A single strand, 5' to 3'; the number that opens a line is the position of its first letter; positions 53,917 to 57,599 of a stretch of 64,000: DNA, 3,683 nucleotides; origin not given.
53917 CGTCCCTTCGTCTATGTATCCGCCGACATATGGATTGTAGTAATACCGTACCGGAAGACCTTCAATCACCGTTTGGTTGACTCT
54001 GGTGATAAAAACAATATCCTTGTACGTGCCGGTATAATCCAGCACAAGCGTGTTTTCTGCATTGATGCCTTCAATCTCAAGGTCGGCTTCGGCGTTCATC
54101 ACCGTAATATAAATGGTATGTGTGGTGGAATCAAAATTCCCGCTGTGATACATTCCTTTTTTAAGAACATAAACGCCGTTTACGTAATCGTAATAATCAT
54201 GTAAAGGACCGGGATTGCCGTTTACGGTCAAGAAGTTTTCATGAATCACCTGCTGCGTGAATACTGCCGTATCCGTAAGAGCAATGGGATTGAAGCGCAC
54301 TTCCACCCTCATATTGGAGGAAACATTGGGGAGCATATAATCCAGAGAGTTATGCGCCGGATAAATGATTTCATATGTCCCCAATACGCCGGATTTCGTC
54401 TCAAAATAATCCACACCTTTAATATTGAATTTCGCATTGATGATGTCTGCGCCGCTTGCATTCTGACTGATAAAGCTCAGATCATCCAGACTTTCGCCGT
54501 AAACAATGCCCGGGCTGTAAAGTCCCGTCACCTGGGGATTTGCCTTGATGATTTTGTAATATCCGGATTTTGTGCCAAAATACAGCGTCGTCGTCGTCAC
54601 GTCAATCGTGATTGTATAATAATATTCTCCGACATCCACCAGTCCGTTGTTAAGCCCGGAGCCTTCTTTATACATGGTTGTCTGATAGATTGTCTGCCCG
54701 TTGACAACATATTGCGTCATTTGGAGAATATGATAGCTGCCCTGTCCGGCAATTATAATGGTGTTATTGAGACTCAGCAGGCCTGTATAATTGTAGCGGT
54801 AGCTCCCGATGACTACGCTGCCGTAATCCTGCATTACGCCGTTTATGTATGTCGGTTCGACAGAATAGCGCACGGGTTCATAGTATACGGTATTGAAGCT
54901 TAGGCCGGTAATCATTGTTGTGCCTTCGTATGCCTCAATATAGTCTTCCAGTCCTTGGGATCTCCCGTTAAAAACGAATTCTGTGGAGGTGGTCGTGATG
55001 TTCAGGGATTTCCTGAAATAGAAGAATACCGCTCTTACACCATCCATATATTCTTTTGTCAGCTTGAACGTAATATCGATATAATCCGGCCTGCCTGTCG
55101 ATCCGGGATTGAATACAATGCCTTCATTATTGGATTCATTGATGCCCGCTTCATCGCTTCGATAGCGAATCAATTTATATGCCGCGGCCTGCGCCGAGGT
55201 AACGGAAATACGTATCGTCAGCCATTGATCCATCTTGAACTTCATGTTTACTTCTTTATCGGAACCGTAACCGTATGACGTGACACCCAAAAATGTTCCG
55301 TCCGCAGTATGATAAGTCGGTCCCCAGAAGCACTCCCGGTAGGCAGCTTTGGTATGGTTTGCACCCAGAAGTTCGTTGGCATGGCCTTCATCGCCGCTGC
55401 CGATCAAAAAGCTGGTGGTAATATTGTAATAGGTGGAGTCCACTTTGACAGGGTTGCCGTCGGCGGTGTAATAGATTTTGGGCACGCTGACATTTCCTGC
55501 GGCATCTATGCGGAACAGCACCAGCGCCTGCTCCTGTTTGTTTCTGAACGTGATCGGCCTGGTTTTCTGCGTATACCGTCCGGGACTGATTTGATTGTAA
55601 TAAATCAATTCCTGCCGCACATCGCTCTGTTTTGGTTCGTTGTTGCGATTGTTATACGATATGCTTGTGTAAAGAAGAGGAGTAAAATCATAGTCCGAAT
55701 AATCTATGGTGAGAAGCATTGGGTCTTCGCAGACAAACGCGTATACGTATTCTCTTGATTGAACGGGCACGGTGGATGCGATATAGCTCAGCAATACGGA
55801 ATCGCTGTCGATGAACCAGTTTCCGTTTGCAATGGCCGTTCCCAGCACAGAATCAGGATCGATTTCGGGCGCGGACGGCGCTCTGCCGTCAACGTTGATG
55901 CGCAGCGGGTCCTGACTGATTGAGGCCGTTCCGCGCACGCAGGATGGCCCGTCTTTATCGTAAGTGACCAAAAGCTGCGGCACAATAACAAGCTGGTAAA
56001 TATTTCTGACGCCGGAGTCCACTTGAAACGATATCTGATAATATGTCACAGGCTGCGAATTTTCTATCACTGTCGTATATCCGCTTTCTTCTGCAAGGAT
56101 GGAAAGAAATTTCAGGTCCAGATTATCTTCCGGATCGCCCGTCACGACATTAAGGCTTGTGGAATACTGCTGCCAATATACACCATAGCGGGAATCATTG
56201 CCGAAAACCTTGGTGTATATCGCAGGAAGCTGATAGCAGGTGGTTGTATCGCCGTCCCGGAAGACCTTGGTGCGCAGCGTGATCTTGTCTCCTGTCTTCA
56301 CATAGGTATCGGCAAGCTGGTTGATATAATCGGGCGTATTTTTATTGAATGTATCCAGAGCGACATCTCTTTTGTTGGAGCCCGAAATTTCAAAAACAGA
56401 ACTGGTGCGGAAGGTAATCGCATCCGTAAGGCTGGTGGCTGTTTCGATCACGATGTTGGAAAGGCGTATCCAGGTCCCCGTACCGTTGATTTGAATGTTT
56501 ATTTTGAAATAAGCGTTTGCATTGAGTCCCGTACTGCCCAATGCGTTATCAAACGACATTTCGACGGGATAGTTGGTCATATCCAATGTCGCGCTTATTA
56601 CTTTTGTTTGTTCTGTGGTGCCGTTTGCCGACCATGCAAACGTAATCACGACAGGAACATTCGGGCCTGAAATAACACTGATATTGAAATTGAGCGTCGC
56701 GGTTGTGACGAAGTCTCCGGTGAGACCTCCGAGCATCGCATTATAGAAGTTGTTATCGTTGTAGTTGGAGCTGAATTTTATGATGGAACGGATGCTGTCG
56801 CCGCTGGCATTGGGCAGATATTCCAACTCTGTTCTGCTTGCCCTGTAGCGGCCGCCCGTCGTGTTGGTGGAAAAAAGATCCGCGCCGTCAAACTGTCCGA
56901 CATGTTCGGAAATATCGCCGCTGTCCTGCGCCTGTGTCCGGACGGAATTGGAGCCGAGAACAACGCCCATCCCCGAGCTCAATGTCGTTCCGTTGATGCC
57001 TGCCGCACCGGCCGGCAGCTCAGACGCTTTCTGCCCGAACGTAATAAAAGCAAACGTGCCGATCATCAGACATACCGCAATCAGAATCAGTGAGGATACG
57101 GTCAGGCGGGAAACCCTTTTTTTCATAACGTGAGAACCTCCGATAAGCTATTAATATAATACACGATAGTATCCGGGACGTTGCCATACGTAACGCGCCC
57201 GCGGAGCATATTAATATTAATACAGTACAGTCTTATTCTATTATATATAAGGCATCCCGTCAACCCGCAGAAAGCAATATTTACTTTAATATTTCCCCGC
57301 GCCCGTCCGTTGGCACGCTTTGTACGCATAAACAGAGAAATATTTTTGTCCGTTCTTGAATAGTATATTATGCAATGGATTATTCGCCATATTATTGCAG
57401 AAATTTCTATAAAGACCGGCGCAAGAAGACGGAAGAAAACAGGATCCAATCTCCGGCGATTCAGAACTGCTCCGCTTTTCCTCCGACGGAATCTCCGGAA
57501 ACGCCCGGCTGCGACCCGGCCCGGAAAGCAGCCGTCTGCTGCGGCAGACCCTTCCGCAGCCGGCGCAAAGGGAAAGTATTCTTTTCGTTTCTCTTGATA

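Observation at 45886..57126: Architecture of the 3,746-aa protein: distal jelly-roll-like tip, ~8 kb of divergent Ig/MBG-like modules, C-terminal TM anchor instead of LPXTG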

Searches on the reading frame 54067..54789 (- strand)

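Call 30: search_protein_families(library=pfam, proteins=[window:54067-54789:-], max_evalue=10)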
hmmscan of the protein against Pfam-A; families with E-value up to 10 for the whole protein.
window:54067-54789:- (241 aa): 1 family
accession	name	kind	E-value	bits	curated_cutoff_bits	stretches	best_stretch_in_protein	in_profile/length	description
PF20055.5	DUF6454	-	0.21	11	22.3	1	48-99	44-93/292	Family of unknown function (DUF6454)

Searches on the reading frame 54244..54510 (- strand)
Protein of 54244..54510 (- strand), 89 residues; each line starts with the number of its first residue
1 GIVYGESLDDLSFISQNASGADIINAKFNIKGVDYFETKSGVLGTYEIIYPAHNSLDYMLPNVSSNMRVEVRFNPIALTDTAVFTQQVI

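Call 94: search_protein_families(library=pfam, alignment_id=A5, max_evalue=1)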
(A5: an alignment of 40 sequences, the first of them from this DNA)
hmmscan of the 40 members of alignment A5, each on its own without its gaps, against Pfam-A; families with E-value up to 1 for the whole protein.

A. member 1, seq(89 aa): 0 families

B. families by the number of members that match (of 40 scanned): 16 families
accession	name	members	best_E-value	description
PF16640.11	Big_3_5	3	0.00093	Bacterial Ig-like domain (group 3)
PF18887.5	MBG_3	1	2.1e-05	MBG domain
PF22783.1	BapA_N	1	0.0006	BapA, prefix-like domain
PF24507.1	Ig_CFAP65_4th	1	0.009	CFAP65, fourth Ig-like domain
PF09907.15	HigB_toxin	1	0.018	HigB_toxin, RelE-like toxic component of a toxin-antitoxin system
PF07705.17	CARDB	1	0.045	CARDB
PF22671.1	Gp18_domIII_N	1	0.051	Tail sheath protein Gp18 domain III N-terminal region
PF19270.4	FBO_C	1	0.059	F-box only protein C-terminal region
PF23616.1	Ig_GEX2_N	1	0.065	GEX2 N-terminal Ig-like domain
PF18676.6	MBG_2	1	0.083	MBG domain (YGX type)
PF21426.3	GBS104-like_Ig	1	0.095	Tip pilin GBS104-like, Ig-like domain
PF22065.2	Cep192_D7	1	0.13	Cep192 domain 7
PF12436.14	USP7_ICP0_bdg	1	0.15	ICP0-binding domain of Ubiquitin-specific protease 7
PF02494.22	HYR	1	0.16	HYR domain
PF02368.24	Big_2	1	0.16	Bacterial Ig-like domain (group 2)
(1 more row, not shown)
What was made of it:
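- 46498..54759 (-): Stalk, aa ~790-3543: about 26 divergent beta-sandwich modules of two kinds. Type A is MBG_3-like ('Y[DN]G ... [AVP]G.Y.V ... NY'), 17 copies. Type B is 'YGxxL ... GxFxF ... FxPxDxNY', 9-10 copies. Among B modules, 3 of 40 weakly hit Big_3_5, one hits MBG_3 and one hits MBG_2 (call 94).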

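Call 95: search_solved_structures(query=A5, max_evalue=1)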
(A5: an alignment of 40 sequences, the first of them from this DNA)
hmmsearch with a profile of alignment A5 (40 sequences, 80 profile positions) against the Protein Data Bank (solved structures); distinct sequences matched with E-value up to 1: 5.
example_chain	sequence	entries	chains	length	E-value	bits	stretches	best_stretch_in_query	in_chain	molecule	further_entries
9kmp_B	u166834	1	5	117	0.072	16.4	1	11-59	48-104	CRP specific recognition heavy chain antibodie 1 (HCAb1)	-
8bl3_A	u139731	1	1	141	0.11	15.8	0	41-71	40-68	scIg12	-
7k4o_A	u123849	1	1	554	0.44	13.9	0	36-70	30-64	Carboxylic ester hydrolase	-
8bl6_A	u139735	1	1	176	0.48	13.8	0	41-71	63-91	dIG14-scdim-EF62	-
7n6g_1J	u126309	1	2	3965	0.84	13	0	32-66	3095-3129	HYDIN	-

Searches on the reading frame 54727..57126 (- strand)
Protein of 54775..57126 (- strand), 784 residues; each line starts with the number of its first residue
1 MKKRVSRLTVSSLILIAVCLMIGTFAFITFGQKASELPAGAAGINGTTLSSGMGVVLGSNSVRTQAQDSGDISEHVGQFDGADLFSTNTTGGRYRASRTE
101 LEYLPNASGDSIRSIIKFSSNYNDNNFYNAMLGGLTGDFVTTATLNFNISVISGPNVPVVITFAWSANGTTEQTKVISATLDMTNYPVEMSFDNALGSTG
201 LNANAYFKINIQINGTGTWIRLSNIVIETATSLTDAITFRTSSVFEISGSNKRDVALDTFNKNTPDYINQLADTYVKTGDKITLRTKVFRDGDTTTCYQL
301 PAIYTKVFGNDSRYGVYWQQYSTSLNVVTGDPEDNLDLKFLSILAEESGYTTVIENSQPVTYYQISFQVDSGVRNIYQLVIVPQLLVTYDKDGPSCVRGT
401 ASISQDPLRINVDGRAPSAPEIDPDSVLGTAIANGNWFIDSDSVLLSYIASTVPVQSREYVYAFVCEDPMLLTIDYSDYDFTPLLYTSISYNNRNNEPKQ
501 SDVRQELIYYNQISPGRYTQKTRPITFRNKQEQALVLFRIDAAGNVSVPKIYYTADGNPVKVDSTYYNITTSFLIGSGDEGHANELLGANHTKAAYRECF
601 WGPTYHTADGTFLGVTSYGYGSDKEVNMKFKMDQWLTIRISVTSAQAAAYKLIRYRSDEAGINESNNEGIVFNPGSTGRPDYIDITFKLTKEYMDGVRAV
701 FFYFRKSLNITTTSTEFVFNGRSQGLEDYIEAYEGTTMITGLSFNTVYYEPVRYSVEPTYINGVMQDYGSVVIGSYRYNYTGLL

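Call 13: find_homologous_proteins(query=window:54775-57126:-, max_evalue=0.001)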
Query seq(784 aa): 8000 candidates shared short words with the query, none scored E <= 0.001.
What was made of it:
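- Tried and rejected: The word-index search with aa 1-784 returned nothing, not even the protein itself, because the candidate list was saturated (call 13).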

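Call 25: search_solved_structures(query=window:54820-57030:-, max_evalue=10)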
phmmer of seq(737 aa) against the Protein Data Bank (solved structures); distinct sequences matched with E-value up to 10: 1.
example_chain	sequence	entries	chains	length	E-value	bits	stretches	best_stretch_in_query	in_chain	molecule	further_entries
2kl6_A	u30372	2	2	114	0.67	11.5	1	110-165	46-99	Uncharacterized protein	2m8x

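Call 31: search_protein_representatives(protein=window:54820-57030:-)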
Query: 737 residues. Proteins with E-value up to 0.001 (for the whole library): 6; up to 1e-10: 6; up to 1e-30: 3. The best 6 are listed.
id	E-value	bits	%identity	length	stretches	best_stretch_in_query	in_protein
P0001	4.3e-290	980.7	63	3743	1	4-735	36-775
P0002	2.0e-47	178.6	29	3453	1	13-730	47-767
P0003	9.3e-39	149.9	29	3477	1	11-727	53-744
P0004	3.5e-28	115.0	33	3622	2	177-691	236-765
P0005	2.2e-23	99.1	26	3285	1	127-717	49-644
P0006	1.3e-15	73.5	25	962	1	14-718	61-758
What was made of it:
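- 54760..57003 (-): Repeat-free head, aa 42-~789. It is mostly beta structure in several domains and has no Pfam, NCBIfam or PDB sequence match. An exhaustive HMMER search of 1.84 billion representatives found only 6 relatives, all giants of the same build (call 31).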

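Call 43: predict_structure(alignment_id=A1)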
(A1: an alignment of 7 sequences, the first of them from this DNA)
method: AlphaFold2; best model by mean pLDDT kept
length: 768 residues; sequences in the alignment: 7
mean_pLDDT: 65.8   pTM: 0.50
mean pLDDT of the five models: 65.8, 62.4, 62.3, 62.2, 61.0
residues with pLDDT >= 90: 44; 70-90: 328; 50-70: 224; < 50: 172
segments of 3 or more residues with pLDDT < 50: 1-21, 29-42, 88-98, 269-306, 355-371, 548-551, 555-562, 585-595, 627-647, 687-695, 713-720
pLDDT, mean of each block of 10 residues (from residue 1): 24 34 56 40 52 64 73 77 65 47 63 90 89 87 92 91 78 84 84 76 64 86 68 67 87 75 64 38 33 27 47 72 80 80 70 47 38 67 83 82 73 59 76 82 83 83 86 83 68 76 88 88 71 71 57 46 64 75 47 55 73 64 56 34 44 73 71 60 51 52 58 46 70 73 64 56 49
secondary structure, 60 per line:
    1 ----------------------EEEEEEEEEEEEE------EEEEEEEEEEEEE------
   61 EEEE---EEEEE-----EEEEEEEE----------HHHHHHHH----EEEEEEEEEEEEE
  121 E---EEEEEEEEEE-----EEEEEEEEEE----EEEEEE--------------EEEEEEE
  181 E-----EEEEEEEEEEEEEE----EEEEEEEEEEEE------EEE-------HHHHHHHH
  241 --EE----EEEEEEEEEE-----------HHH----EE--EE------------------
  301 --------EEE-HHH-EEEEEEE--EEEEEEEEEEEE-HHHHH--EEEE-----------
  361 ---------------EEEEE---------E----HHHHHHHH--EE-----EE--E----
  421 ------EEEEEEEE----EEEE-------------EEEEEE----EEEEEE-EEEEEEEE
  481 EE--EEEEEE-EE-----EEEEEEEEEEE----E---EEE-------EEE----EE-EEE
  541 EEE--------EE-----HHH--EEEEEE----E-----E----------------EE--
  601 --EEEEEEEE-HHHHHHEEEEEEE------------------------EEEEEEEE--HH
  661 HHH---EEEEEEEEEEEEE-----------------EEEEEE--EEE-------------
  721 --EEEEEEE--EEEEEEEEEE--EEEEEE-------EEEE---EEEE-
elements in order (helices of 4 or more, strands of 3 or more residues): E23-35 E42-54 E61-64 E68-72 E78-85 H96-103 E108-121 E125-134 E140-149 E154-159 E174-181 E187-200 E205-216 E223-225 H233-240 E249-258 E309-311 E317-323 E326-337 H339-343 E346-349 E376-380 H395-402 E427-434 E439-442 E456-461 E466-471 E473-482 E485-490 E499-509 E518-520 E528-530 E538-543 E564-569 E603-610 H612-617 E618-624 E649-656 H659-663 E667-679 E697-702 E705-707 E723-729 E732-741 E744-749 E757-760 E764-767
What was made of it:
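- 54760..57003 (-): AlphaFold model: mean pLDDT 65.8 (call 43).
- Its model is only moderately confident (pLDDT 65.8, pTM 0.50, call 43). About 500 residues of the head (aa ~250-800) are only moderately modelled and have no assigned function (call 43). The head is almost all beta sandwich (call 43).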

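Call 48: fold_search(model_id=the predicted structure, library=pdb)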
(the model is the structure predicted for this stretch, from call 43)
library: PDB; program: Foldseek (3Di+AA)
matches with E <= 10: 1549; with E <= 0.001: 36
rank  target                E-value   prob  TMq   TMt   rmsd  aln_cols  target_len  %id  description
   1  2v5y                  1.1e-07  0.99  0.12  0.16  25.6       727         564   11  Crystal structure of the receptor protein tyrosine phosphatase mu ectodomain (released 2007-09-11)
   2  8k35_A                1.5e-06  0.57  0.09  0.08  52.6       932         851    7  Structure of the bacteriophage lambda tail tip complex (released 2023-11-15)
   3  9e7m_Ja               1.7e-06  0.47  0.08  0.07  52.9       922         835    8  In situ cryoEM structure of bacteriophage Ur-lambda tail tip complex (released 2025-11-05)
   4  8iyk_F                2.8e-06  0.72  0.10  0.09  46.7       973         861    7  Tail tip conformation 1 of phage lambda tail (released 2023-10-18)
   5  6r3m_A                2.2e-05  1.00  0.12  0.41  11.7       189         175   14  Family 11 Carbohydrate-Binding Module from Clostridium thermocellum in complex with beta-1,3-1,4-mixed-linked tetrasac (released 2020-02-05)
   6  6r31_A                3.8e-05  1.00  0.12  0.42  12.0       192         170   14  Family 11 Carbohydrate-Binding Module from Clostridium thermocellum in complex with beta-1,3-1,4-mixed-linked tetrasac (released 2020-02-05)
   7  1v0a                  6.7e-05  1.00  0.11  0.38  11.8       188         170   12  Family 11 Carbohydrate-Binding Module of cellulosomal cellulase Lic26A-Cel5E of Clostridium thermocellum (released 2005-01-12)
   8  8iq9_B                8.7e-05  1.00  0.14  0.18   5.0       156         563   11  Crystal structure of trimeric K2-2 TSP in complex with tetrasaccharide and octasaccharide (released 2024-02-21)
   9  8iqe_C                1.0e-04  1.00  0.12  0.16  13.7       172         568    9  Crystal structure of tetrameric K2-2 TSP (released 2024-02-21)
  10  8iqe_B                1.6e-04  1.00  0.14  0.19   5.1       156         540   10  Crystal structure of tetrameric K2-2 TSP (released 2024-02-21)
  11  8iq9_A                1.7e-04  1.00  0.14  0.18   5.2       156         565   11  Crystal structure of trimeric K2-2 TSP in complex with tetrasaccharide and octasaccharide (released 2024-02-21)
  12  7xyc_A                2.1e-04  1.00  0.12  0.16  13.6       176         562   14  CryoEM structure of Klebsiella phage Kp7 type II tail fiber gp52 in vitro (released 2023-06-07)
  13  9occ_E                2.1e-04  0.21  0.09  0.09  29.0       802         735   10  Sf11 bacteriophage tail (released 2025-11-12)
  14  1gu3_A                2.3e-04  1.00  0.14  0.60   4.7       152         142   16  CBM4 structure and function (released 2002-09-26)
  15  2xom_A                3.0e-04  1.00  0.10  0.41  12.5       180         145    9  Atomic resolution structure of TmCBM61 in complex with beta-1,4- galactotriose (released 2010-09-08)
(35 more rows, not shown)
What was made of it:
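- On Carbohydrate-binding modules (CBM4/11/22/61): Foldseek E 2e-5 to 1e-3, probability 1.0, target TM-score 0.38-0.60 (call 48), on a domain with pLDDT up to 92 (call 43).
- Head: a jelly-roll domain with top Foldseek hits to CBMs and lectin-like domains (calls 43, 48).
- Tried and rejected: I considered a prophage or tail-fibre origin, because Foldseek listed phage tail proteins (call 48).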

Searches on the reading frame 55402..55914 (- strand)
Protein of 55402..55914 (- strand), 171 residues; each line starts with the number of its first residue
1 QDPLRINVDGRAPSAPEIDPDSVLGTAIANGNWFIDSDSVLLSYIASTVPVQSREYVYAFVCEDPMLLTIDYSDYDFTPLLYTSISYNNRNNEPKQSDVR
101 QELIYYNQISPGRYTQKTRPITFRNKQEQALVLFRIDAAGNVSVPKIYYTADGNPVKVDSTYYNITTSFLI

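Call 30: search_protein_families(library=pfam, proteins=[window:55402-55914:-], max_evalue=10)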
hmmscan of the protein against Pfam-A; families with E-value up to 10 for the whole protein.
window:55402-55914:- (171 aa): 1 family
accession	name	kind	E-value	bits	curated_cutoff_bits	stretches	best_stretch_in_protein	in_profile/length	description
PF13290.12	CHB_HEX_C_1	-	0.1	13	22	1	146-164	22-40/67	Chitobiase/beta-hexosaminidase C-terminal domain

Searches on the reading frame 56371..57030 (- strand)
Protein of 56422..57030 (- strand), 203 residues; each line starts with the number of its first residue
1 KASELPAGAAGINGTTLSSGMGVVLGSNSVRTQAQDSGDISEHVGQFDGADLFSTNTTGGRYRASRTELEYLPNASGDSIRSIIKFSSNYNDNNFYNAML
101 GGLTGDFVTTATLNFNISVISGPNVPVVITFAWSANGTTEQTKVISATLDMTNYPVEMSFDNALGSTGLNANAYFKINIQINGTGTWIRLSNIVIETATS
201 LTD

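Call 30: search_protein_families(library=pfam, proteins=[window:56422-57030:-], max_evalue=10)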
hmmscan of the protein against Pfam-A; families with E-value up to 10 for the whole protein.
window:56422-57030:- (203 aa): 0 families

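Call 68: search_solved_structures(query=A3, max_evalue=10)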
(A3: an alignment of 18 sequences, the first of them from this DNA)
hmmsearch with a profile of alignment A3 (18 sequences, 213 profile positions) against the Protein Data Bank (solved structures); distinct sequences matched with E-value up to 10: 1.
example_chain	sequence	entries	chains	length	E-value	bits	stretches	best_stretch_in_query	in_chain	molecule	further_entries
2fws_A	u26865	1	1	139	0.98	13.1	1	33-69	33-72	Sodium/calcium exchanger 1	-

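Call 69: search_protein_families(library=pfam, alignment_id=A3, max_evalue=1)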
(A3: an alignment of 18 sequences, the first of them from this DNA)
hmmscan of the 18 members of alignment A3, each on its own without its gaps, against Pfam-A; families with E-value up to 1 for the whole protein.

A. member 1, seq(203 aa): 0 families

B. families by the number of members that match (of 18 scanned): 7 families
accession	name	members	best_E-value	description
PF17046.10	Ses_B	2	0.023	SesB domain on fungal death-pathway protein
PF14352.11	DUF4402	1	0.022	Domain of unknown function (DUF4402)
PF17327.7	AHL_synthase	1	0.038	Acyl homoserine lactone synthase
PF17961.7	Big_8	1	0.038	Bacterial Ig domain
PF13776.11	DUF4172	1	0.061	Domain of unknown function (DUF4172)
PF01849.23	NAC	1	0.069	NAC domain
PF17957.7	Big_7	1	0.33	Bacterial Ig domain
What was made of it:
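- On Carbohydrate-binding modules (CBM4/11/22/61): No Pfam or PDB sequence hits for the domain or for its 18-sequence profile (calls 30, 68, 69).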

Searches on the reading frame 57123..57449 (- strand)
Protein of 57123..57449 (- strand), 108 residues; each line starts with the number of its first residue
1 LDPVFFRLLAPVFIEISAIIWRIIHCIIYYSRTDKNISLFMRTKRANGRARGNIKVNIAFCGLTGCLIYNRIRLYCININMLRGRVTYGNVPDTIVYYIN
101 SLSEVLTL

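Call 8: search_protein_families(library=pfam, proteins=[window:57123-57449:-], max_evalue=0.01)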
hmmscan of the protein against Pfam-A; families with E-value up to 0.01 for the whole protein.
window:57123-57449:- (108 aa): 0 families
